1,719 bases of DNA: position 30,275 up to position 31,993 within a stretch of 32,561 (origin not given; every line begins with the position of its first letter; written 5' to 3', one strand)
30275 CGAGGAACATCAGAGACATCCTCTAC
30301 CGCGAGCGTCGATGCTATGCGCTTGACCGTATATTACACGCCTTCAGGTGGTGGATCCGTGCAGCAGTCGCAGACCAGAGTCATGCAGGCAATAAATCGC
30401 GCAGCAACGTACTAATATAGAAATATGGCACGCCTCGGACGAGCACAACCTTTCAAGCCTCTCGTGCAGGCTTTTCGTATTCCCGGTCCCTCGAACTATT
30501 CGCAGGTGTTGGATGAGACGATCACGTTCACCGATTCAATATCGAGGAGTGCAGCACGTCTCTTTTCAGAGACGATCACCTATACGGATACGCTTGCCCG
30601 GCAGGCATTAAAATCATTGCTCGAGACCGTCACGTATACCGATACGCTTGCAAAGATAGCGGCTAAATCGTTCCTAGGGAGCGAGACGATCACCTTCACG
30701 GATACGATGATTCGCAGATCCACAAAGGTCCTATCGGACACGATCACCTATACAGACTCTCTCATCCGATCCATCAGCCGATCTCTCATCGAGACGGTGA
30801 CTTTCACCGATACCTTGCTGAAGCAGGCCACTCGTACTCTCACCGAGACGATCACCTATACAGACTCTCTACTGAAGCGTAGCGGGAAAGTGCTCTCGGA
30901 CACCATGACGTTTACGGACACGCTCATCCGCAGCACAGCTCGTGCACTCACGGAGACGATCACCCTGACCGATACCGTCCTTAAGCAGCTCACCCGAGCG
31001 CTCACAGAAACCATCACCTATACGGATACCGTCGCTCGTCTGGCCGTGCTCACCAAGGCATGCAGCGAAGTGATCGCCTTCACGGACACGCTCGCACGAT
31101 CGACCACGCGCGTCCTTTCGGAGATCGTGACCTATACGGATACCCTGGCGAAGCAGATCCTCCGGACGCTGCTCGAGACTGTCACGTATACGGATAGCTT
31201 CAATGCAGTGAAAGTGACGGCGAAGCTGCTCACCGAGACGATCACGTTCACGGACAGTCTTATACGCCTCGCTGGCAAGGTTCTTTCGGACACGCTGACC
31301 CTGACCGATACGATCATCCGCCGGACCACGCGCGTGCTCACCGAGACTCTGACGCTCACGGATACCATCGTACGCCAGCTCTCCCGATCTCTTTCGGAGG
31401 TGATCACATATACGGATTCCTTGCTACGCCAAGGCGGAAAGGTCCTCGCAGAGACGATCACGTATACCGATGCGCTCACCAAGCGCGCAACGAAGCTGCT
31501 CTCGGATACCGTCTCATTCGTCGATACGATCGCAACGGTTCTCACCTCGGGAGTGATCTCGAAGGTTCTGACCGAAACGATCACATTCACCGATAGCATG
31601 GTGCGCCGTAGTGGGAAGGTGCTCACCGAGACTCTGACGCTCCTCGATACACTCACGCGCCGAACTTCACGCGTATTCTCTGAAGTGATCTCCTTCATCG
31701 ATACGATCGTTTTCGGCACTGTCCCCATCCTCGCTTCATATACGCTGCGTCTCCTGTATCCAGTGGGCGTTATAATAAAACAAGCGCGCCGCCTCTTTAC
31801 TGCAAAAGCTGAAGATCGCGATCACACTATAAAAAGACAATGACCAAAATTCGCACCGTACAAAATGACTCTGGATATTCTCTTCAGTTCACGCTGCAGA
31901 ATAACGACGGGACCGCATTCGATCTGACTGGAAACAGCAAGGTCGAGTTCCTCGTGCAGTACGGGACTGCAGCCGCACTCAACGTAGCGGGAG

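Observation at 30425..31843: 472-aa protein built from 22 tandem 18-aa Thr-ladder repeats, immediately downstream of the sulfotransferase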

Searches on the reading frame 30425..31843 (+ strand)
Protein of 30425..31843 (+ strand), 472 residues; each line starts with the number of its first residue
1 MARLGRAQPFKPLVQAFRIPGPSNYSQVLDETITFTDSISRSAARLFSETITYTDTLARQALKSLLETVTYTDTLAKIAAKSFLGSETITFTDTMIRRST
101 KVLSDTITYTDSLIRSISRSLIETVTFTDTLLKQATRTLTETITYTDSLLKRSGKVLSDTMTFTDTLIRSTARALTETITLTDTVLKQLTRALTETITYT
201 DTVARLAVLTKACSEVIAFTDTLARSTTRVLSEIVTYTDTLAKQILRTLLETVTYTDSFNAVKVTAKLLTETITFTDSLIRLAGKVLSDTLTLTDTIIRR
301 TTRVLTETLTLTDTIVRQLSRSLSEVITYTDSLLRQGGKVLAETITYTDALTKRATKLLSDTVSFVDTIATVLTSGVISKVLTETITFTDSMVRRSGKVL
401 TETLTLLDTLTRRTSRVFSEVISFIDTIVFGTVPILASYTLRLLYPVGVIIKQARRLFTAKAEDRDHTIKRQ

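Call 5: search_protein_families(library=pfam, proteins=[window:30425-31843:+], max_evalue=0.1)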
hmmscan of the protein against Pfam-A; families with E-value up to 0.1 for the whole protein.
window:30425-31843:+ (472 aa): 5 families
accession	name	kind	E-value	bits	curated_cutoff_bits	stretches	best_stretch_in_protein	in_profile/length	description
PF14764.12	SPG48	-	0.0075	17.1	25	0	120-158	5-43/118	AP-5 complex subunit, vesicle trafficking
PF21518.3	Sas-5-like_implico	-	0.0083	16.2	27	0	386-408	2-24/44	Spindle assembly abnormal protein 5, implico domain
PF11214.13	Med2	-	0.032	14.8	26.8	0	170-207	42-79/100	Mediator complex subunit 2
PF11363.13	DUF3164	-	0.067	13.2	23.7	0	29-112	88-170/194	Protein of unknown function (DUF3164)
PF00990.26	GGDEF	-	0.078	13.2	23.8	0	182-206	55-79/161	Diguanylate cyclase, GGDEF domain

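Call 6: search_protein_families(library=phrogs, proteins=[window:30425-31843:+], max_evalue=0.01)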
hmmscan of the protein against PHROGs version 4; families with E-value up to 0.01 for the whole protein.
window:30425-31843:+ (472 aa): 6 families
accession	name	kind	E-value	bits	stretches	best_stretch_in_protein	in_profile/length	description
phrog_12240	-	unknown function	1.5e-12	48.7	3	105-280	10-187/387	-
phrog_36522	-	unknown function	1.6e-06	29.3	0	70-113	13-55/97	-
phrog_20515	-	unknown function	5.6e-05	24.4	0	353-404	28-79/102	-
phrog_305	-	tail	0.00012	21.9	1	59-426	349-644/1001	tail length tape measure protein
phrog_29743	-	unknown function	0.00019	22.8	0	304-361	68-124/159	-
phrog_167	-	tail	0.0021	16.8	1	39-428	355-685/1555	tail length tape measure protein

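Call 8: find_homologous_proteins(query=window:30425-31843:+)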
Query window:30425-31843:+ (472 aa): 126 proteins with E <= 0.001 among 8000 candidates; the best 120 are listed.
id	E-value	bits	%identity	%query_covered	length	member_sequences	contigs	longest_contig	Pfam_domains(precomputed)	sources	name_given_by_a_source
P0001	1.2e-96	343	44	66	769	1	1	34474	-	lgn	-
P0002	1.2e-72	264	47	50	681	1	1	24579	-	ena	-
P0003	1.3e-67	247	40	79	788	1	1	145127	-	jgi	jgi:hypothetical protein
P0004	4.9e-67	245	39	88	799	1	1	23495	-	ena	-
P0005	4.6e-57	213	46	53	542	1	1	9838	-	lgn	-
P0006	2.8e-49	187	48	58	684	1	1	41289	-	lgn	-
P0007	6.2e-47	179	45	59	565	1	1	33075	-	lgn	-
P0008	2.7e-45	174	43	66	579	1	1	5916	-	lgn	-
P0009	4.0e-45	173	41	54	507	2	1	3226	PF13385.14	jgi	jgi:hypothetical protein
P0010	1.3e-43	168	45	59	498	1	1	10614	-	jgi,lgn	jgi:hypothetical protein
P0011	2.9e-43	167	37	72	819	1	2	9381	-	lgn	-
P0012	2.3e-41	161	45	56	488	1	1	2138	PF13385.14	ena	-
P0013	1.4e-40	158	43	50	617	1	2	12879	-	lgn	-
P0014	1.2e-39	155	39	66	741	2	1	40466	-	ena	-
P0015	1.5e-39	155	33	58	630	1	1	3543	PF24299.2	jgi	-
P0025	6.4e-36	143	47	42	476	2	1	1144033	-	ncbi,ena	-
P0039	1.3e-26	112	41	44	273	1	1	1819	PF00535.33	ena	-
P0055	2.8e-21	95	26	91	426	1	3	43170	-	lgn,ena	-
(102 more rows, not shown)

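Call 10: search_solved_structures(query=window:30425-31843:+, max_evalue=1, show_alignments=2)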
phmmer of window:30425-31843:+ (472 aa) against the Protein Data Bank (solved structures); distinct sequences matched with E-value up to 1: 5.
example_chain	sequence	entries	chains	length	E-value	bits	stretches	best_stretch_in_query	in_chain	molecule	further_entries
7upp_B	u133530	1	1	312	0.16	14.7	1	147-357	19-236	DHT03 protein B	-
1wyy_A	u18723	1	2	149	0.35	13.6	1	258-344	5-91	E2 Glycoprotein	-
7upp_A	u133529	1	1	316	0.49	13.2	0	181-298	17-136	DHT03 protein A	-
6m3w_A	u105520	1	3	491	0.63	12.8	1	254-344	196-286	Spike glycoprotein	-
9s1t_A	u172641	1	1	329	0.64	12.8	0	225-421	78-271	De novo designed helical barrel - 6H5L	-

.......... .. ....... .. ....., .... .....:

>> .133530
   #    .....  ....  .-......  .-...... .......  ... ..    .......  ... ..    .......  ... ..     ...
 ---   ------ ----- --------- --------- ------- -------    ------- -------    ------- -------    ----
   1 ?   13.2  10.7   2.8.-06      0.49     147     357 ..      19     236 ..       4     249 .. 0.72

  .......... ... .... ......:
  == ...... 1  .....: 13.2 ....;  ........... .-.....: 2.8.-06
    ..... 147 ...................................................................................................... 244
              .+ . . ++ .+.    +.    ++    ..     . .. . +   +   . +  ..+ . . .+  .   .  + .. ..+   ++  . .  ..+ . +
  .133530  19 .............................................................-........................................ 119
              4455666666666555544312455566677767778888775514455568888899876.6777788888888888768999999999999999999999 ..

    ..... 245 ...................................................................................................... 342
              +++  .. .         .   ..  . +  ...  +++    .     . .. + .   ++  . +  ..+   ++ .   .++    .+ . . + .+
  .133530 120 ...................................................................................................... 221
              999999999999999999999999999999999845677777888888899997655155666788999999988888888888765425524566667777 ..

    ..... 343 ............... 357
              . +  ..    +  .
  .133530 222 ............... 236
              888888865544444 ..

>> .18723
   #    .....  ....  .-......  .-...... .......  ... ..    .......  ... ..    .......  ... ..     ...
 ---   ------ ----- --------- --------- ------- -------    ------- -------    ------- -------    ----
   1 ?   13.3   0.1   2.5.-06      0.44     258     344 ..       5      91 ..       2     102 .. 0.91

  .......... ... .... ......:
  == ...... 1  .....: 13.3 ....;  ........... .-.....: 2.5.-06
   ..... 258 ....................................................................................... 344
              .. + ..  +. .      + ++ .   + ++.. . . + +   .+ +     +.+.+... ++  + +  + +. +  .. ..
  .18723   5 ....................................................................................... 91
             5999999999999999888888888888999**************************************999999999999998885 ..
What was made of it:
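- The only weak sequence matches are to helical proteins: designed helical repeats, viral heptad regions and tape measure PHROGs (calls 6, 10).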

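Call 11: search_protein_families(library=ncbifam, proteins=[window:30425-31843:+], max_evalue=0.1)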
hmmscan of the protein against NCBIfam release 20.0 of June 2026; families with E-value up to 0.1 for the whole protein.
window:30425-31843:+ (472 aa): 0 families

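Call 19: find_encoding_contigs(protein=P0001, flank=10000, max_places=2)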
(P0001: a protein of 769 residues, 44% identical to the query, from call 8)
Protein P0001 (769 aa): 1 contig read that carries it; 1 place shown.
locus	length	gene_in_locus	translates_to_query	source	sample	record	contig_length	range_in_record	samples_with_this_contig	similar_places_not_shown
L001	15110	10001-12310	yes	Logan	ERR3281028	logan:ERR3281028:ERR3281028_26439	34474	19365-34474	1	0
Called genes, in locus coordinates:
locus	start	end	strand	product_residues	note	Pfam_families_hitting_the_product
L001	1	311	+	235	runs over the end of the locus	PF02945:Endonuclease_7 (faint), PF01844:HNH, PF14279:HNH_5, PF01527:HTH_Tnp_1 (weak)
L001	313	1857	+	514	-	-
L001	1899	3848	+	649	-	PF23899:SU10_portal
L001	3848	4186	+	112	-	-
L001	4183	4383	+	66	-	-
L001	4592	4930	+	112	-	-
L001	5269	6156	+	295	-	-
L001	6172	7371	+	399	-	-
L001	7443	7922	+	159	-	-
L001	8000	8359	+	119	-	-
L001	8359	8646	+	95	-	-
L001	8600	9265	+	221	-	-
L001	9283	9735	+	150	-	-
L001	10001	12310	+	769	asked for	-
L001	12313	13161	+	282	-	-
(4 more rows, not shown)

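Call 20: find_encoding_contigs(protein=P0055, flank=10000, max_places=2)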
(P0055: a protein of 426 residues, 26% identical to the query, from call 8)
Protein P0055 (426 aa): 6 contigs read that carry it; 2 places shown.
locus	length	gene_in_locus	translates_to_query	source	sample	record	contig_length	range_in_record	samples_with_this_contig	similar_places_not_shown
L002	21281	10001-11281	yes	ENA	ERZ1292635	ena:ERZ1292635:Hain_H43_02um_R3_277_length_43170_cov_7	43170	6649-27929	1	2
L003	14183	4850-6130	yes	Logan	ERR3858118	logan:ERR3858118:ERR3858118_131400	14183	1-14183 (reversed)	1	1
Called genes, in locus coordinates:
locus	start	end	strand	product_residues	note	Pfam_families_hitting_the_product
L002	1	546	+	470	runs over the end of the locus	-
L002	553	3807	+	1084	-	-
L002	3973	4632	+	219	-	-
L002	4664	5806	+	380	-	PF17236:SU10_MCP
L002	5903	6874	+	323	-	-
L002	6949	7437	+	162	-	-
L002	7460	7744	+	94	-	-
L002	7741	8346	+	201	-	-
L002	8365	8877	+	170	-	-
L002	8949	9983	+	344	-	-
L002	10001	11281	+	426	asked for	-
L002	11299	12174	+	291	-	-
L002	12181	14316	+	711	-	-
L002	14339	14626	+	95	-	-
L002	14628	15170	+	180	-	-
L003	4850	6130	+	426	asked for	-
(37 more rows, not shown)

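Call 24: predict_structure(alignment_id=A1)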
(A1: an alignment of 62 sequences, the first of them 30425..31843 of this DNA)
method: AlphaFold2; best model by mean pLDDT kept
length: 472 residues; sequences in the alignment: 62
mean_pLDDT: 47.4   pTM: 0.28
mean pLDDT of the five models: 47.4, 43.6, 42.8, 40.1, 38.0
residues with pLDDT >= 90: 0; 70-90: 24; 50-70: 119; < 50: 329
segments of 3 or more residues with pLDDT < 50: 1-3, 5-7, 13-48, 69-88, 90-124, 128-136, 144-327, 331-337, 351-354, 431-433, 435-437, 439-441, 469-472
pLDDT, mean of each block of 10 residues (from residue 1): 49 47 41 41 42 67 63 43 45 44 47 44 49 47 45 46 44 44 38 45 38 38 36 41 36 33 36 38 36 37 37 39 48 46 53 49 59 54 62 58 62 57 70 48 60 72 55 41
secondary structure, 60 per line:
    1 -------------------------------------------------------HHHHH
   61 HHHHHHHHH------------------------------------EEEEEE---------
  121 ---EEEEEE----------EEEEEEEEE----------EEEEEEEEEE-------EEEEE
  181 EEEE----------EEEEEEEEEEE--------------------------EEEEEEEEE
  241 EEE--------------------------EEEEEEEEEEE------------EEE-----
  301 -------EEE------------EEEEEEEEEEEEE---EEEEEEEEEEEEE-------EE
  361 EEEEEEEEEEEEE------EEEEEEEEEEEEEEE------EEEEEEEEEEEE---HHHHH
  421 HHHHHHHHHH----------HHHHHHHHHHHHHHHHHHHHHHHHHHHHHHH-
elements in order: H56-69 E106-111 E124-129 E140-148 E159-168 E176-184 E195-205 E232-243 E270-280 E293-295 E308-310 E323-335 E339-351 E359-373 E380-394 E401-412 H416-430 H441-471
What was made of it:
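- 31736..31843 (+): C-terminal 35-aa hydrophobic and basic tail (..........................) plus the stop codon. A candidate docking or oligomerisation segment. This is the best-scoring part of the AlphaFold model (helices 416-430 and 441-471, block pLDDT up to 72, call 24).
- On Single-chain beta-solenoid ice-binding / antifreeze proteins: The AlphaFold monomer has pLDDT 47 and shows long hairpins, not a solenoid (call 24).
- AlphaFold secondary structure shows 13-15-residue strands with 3-7-residue turns (call 24). The AlphaFold monomer model is poor (pLDDT 47, pTM 0.28, call 24). AlphaFold, which readily predicts long helices, gave strands (call 24). AlphaFold found no solenoid (call 24).
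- Tried and rejected: AlphaFold2 on the full protein with a 62-sequence alignment gave pLDDT 47 (call 24).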

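Call 25: search_dna_similar(query=window:30425-31843:+, collection=phages, mode=protein, max_rows=30, max_evalue=0.001)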
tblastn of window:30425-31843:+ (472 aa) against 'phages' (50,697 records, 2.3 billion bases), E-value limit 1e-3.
No match.
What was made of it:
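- There is no experimental evidence that this protein is in virions, and no cultured phage carries the repeat (call 25).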

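Call 28: search_solved_structures(query=A1, max_evalue=1, show_alignments=2)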
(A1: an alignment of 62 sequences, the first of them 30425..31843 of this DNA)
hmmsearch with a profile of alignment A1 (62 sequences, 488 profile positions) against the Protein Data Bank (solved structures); distinct sequences matched with E-value up to 1: 0.

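Call 30: find_related_loci(query=window:30425-31843:+, collection=viral_contigs, flank=8000)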
Query window:30425-31843:+ (472 aa) in viral_contigs; peptide patterns used: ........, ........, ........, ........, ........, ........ (x = any residue, [..] = any of these).
12 stretches matched a pattern; 2 encode a relative of the query (tblastn E <= 1e-3); 2 distinct loci.
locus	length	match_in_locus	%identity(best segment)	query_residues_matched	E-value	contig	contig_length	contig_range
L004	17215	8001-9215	41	1-447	1e-83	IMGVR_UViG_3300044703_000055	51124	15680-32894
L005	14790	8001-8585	26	32-413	2e-5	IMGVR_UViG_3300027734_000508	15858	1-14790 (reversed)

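Call 34: find_encoding_contigs(protein=P0025, flank=10000, max_places=1)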
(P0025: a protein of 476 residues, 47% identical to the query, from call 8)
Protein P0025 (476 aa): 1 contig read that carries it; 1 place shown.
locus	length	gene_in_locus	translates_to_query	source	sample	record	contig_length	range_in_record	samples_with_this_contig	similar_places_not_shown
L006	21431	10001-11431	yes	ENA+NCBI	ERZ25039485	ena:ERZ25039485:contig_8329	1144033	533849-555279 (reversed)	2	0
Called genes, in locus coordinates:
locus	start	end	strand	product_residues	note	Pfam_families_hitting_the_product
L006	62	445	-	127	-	-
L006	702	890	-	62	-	-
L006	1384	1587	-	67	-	-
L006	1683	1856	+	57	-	-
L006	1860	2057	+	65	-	-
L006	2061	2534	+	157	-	PF03592:Terminase_2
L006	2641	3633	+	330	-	PF04466:Terminase_3, PF17288:Terminase_3C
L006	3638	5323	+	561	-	-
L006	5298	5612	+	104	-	-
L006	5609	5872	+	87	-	-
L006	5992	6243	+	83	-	-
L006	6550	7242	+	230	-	-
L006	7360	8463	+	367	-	PF25209:Phage_capsid_4 (weak)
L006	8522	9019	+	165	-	-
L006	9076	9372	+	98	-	-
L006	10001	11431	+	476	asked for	-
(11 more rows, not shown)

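Call 35: find_encoding_contigs(protein=P0005, flank=10000, max_places=1)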
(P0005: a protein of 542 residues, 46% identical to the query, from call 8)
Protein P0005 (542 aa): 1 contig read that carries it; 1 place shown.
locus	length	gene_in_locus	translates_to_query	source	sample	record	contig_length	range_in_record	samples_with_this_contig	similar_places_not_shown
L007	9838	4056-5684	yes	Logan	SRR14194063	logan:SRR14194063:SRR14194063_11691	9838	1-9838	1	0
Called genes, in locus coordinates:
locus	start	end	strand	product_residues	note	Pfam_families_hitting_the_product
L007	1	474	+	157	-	?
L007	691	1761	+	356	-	-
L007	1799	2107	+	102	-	-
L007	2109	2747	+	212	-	-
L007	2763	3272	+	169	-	-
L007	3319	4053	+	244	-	-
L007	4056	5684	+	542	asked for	-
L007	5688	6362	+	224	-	-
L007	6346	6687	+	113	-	-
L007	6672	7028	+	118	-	-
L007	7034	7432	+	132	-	PF12691:Phage_tail_terminator_6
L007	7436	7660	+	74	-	-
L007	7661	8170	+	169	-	-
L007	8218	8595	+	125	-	-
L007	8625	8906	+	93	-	-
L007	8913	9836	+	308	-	?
